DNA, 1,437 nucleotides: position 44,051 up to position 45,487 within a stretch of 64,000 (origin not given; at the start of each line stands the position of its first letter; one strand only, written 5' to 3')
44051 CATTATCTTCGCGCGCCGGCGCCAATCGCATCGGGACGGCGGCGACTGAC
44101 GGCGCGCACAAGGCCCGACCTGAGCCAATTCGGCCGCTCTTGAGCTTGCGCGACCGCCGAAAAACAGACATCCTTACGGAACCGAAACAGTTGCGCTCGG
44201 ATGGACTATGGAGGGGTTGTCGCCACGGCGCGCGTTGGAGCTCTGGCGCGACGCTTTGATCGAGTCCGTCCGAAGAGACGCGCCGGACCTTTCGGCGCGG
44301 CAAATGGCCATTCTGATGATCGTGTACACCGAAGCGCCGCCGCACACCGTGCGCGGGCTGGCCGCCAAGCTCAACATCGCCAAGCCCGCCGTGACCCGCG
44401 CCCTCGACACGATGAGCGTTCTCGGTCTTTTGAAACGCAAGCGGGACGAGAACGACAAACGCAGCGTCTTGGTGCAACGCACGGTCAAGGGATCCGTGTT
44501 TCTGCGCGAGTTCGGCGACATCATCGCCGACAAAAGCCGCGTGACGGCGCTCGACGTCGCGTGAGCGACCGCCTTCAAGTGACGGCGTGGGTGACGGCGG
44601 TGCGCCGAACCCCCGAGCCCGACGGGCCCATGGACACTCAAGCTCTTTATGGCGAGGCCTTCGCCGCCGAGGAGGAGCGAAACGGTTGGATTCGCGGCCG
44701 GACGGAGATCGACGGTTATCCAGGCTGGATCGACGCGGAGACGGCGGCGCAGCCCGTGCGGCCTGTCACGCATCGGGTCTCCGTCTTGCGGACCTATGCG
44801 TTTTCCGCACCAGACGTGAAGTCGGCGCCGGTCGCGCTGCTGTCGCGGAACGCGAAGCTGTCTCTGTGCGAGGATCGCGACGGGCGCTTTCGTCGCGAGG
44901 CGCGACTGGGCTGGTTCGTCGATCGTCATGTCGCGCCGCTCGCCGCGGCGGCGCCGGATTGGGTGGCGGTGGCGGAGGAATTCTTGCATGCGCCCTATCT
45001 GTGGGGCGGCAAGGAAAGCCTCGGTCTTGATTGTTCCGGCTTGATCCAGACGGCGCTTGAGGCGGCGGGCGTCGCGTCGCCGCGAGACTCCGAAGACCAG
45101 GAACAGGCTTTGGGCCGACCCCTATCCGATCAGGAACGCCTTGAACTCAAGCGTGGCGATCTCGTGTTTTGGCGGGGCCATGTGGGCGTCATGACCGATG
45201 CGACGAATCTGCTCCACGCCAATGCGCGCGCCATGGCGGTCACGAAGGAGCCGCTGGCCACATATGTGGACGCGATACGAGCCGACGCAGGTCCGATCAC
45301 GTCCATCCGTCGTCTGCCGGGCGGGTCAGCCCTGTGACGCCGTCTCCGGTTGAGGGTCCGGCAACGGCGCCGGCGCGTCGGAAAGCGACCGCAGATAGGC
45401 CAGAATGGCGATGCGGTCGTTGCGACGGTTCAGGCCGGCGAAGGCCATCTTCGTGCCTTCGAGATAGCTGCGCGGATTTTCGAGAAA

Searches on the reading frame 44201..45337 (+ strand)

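Call 83: search_protein_families(library=pfam, proteins=[window:44201-45337:+], max_evalue=0.00001)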
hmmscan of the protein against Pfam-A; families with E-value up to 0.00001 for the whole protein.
window:44201-45337:+ (378 aa): 2 families
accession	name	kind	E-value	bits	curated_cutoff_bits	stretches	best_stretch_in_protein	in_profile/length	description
PF00877.26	NLPC_P60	-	7.5e-16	58.4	23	1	265-348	3-87/105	NlpC/P60 family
PF18348.7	SH3_16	-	1.5e-15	57.1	25.8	1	134-179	1-46/49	Bacterial dipeptidyl-peptidase Sh3 domain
